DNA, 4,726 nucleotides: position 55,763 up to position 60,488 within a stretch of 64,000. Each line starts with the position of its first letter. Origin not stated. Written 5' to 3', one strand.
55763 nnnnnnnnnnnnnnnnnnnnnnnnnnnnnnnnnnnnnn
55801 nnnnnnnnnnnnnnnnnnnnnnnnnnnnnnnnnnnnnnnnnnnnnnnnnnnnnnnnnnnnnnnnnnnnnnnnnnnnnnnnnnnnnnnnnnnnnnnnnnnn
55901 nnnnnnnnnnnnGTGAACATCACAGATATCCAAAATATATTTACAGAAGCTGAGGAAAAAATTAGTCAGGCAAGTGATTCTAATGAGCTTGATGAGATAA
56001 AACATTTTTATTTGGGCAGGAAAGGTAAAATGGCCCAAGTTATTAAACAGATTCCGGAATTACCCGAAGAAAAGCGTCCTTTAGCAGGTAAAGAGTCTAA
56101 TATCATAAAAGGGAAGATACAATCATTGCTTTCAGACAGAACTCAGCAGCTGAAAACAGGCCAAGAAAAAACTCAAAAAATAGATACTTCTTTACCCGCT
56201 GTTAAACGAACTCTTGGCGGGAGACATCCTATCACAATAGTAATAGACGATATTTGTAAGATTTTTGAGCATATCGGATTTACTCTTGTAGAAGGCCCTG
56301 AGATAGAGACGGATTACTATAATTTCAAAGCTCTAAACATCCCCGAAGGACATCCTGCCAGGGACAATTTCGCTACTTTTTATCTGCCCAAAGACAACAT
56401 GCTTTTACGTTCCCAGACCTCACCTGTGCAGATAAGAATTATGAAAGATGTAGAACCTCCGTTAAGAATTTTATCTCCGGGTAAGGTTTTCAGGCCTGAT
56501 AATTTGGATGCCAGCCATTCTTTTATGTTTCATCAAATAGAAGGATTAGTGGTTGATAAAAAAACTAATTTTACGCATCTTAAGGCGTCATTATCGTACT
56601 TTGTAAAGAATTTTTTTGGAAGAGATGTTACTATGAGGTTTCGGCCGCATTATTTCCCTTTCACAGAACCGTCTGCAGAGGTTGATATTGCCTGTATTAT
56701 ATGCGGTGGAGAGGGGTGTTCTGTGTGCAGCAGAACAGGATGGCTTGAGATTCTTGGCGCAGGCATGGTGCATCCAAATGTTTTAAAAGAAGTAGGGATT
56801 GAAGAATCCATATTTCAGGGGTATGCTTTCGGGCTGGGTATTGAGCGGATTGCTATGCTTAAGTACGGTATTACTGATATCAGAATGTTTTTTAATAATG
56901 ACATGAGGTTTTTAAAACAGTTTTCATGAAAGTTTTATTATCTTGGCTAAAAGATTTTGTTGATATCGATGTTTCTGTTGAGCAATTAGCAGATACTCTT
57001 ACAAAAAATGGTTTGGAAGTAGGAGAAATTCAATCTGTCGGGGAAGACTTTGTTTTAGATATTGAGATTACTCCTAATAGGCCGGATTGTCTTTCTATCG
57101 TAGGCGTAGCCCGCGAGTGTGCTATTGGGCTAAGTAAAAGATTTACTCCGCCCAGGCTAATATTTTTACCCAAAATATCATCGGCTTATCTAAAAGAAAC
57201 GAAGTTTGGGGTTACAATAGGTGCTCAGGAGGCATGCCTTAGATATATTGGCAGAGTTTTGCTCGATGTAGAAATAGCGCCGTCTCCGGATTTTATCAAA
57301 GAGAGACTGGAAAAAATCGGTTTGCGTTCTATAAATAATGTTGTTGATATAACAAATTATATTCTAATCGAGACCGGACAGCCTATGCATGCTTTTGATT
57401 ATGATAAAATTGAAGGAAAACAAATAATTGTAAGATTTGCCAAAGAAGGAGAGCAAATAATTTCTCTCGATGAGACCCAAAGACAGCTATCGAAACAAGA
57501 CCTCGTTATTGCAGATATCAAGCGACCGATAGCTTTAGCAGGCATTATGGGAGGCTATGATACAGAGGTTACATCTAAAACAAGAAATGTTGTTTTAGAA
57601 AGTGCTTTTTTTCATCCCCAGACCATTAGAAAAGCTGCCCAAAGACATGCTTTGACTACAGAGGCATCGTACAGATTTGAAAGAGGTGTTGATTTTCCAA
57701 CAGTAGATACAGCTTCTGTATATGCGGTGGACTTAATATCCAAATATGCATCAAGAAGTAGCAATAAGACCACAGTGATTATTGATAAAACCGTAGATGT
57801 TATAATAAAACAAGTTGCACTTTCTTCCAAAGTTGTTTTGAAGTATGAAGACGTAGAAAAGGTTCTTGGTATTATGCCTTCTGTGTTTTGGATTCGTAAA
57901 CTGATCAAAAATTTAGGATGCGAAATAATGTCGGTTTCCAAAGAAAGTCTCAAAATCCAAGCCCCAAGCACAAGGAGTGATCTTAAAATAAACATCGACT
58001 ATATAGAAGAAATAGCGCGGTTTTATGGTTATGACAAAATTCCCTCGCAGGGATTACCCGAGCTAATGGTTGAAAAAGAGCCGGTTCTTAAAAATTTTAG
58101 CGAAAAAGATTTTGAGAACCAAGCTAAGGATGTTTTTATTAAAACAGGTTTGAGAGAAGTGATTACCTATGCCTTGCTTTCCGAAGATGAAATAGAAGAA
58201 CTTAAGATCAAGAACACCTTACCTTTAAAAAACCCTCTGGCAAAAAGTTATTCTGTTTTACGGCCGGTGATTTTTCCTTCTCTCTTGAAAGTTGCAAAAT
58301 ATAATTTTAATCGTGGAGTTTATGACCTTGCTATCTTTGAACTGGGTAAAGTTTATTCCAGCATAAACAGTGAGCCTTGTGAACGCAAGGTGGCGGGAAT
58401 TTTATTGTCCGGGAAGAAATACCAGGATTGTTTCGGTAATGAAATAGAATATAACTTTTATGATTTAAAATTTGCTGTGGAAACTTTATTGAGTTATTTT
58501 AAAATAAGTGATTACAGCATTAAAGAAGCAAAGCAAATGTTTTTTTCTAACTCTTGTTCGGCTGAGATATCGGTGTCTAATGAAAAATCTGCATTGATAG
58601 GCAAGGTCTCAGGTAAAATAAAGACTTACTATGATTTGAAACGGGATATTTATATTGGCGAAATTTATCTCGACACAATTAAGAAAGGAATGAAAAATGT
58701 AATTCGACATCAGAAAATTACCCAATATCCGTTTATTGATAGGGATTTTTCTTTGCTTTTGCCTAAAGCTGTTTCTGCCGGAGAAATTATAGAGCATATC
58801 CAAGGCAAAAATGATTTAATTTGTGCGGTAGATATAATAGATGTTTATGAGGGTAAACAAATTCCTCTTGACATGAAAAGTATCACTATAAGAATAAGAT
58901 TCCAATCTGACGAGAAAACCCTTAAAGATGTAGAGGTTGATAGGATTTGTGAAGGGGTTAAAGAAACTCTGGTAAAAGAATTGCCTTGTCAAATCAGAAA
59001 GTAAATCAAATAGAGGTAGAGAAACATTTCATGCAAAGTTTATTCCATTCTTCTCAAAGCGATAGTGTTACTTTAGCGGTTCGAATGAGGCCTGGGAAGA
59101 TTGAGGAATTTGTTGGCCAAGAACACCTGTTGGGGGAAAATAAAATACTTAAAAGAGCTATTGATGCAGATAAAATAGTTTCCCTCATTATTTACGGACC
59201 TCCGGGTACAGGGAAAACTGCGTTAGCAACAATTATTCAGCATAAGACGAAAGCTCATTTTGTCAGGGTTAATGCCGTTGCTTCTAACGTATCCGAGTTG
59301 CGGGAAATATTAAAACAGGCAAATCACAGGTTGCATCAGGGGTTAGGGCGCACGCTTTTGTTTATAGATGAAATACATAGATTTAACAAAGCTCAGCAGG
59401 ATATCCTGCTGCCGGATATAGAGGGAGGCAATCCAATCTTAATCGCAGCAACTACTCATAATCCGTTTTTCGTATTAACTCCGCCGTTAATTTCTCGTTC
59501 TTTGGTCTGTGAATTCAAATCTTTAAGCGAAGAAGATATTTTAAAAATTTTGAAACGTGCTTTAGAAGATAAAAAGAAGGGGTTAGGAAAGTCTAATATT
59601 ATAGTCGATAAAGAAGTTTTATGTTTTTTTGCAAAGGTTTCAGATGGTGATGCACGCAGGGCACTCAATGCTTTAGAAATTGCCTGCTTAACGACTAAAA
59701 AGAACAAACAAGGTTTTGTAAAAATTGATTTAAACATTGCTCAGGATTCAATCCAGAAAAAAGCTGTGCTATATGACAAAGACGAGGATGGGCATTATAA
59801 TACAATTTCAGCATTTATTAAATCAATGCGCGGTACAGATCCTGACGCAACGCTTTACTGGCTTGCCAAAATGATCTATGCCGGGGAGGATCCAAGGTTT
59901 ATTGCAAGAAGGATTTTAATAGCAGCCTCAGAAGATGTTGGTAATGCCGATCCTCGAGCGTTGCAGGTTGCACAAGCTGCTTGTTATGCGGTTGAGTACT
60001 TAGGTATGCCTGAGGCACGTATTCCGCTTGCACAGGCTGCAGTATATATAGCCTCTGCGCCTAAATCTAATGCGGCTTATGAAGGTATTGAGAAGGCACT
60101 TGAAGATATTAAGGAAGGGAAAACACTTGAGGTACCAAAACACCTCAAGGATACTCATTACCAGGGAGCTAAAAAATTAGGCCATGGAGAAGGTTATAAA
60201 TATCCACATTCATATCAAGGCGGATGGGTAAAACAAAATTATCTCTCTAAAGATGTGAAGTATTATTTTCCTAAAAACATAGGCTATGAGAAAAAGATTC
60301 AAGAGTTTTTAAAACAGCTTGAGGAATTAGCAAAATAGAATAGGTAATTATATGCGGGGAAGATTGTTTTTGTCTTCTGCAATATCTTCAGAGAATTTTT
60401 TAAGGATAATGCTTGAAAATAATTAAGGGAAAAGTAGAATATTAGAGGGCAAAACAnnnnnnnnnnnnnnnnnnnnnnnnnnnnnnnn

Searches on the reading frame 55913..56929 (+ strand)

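Call 25: search_protein_families(library=pfam, proteins=[window:55913-56929:+], max_evalue=0.001)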
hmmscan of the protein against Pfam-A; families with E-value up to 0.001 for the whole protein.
window:55913-56929:+ (338 aa): 2 families
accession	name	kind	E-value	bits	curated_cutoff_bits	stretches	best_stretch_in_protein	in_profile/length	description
PF01409.25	tRNA-synt_2d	-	5.7e-98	327.7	19.8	1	89-337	1-246/246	tRNA synthetases class II core domain (F)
PF02912.23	Phe_tRNA-synt_N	-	2.7e-15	56.5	22.3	1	22-86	2-66/69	Aminoacyl tRNA synthetase class II, N-terminal domain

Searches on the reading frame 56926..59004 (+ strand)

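Call 25: search_protein_families(library=pfam, proteins=[window:56926-59004:+], max_evalue=0.001)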
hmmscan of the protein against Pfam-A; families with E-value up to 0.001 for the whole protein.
window:56926-59004:+ (692 aa): 5 families
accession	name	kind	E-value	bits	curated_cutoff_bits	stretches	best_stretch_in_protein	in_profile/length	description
PF03483.22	B3_4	-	4.4e-68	228.7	29.3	1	103-275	1-173/174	B3/4 domain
PF17759.6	tRNA_synthFbeta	-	4.2e-41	141.2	22.4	1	392-582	17-214/214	Phenylalanyl tRNA synthetase beta chain CLM domain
PF03147.19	FDX-ACB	-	4.6e-22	78.7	31.1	1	600-691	2-94/94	Ferredoxin-fold anticodon binding domain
PF03484.21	B5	-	1.4e-19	70.5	28.6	1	304-369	2-67/67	tRNA synthetase B5 domain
PF18262.7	PhetRS_B1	-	0.00013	22.6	26.8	0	7-67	10-79/83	Phe-tRNA synthetase beta subunit B1 domain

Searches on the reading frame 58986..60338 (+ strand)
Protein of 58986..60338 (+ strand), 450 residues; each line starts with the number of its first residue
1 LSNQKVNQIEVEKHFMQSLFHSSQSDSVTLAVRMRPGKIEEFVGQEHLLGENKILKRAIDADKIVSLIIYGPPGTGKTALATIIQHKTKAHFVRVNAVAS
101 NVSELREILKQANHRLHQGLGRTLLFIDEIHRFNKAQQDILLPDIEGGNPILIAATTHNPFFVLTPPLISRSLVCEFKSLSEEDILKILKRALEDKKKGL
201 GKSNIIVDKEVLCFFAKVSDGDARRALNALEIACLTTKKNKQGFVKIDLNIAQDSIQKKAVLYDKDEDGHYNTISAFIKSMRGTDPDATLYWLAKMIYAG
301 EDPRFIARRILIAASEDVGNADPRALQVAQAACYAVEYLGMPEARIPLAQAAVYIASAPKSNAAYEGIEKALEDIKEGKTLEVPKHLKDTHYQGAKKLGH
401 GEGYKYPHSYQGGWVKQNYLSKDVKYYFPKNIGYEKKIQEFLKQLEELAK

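Call 25: search_protein_families(library=pfam, proteins=[window:58986-60338:+], max_evalue=0.001)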
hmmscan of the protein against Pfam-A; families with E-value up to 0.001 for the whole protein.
window:58986-60338:+ (450 aa): 13 families
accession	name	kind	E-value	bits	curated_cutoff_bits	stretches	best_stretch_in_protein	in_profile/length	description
PF12002.13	MgsA_C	-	6.1e-70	234.9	27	1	283-445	1-166/167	MgsA AAA+ ATPase C terminal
PF16193.11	AAA_assoc_2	-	3.1e-27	95.1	34.3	1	202-282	2-81/81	AAA C-terminal domain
PF00004.35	AAA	-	1.6e-16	61.4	21.2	1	68-172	2-123/131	ATPase family associated with various cellular activities (AAA)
PF05496.18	RuvB_N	-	5.3e-14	52.7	27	1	34-146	1-109/159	Holliday junction DNA helicase RuvB P-loop domain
PF13191.12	AAA_16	-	7.8e-07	30.2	32.6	1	42-100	2-63/167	AAA ATPase domain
PF13173.12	AAA_14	-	4e-06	27.3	27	1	67-138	5-79/129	AAA domain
PF13401.12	AAA_22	-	8.9e-06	26.5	27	0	67-116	8-58/130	AAA domain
PF07728.20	AAA_5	-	2.2e-05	24.9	22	1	67-144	2-89/139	AAA domain (dynein-related subfamily)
PF00158.32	Sigma54_activat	-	8.6e-05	22.7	20.2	0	57-107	17-68/168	Sigma-54 interaction domain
PF20720.3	nSTAND3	-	0.0001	22.4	27.2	1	66-112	19-64/155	Novel STAND NTPase 3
PF14532.12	Sigma54_activ_2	-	0.00011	22.9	25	1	66-145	23-93/138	Sigma-54 interaction domain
PF06068.19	TIP49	-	0.00081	19.1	23.8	0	40-102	24-92/347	TIP49 P-loop domain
PF01078.27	Mg_chelatase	-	0.00089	19.2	20.3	0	66-100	24-62/207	Magnesium chelatase, subunit ChlI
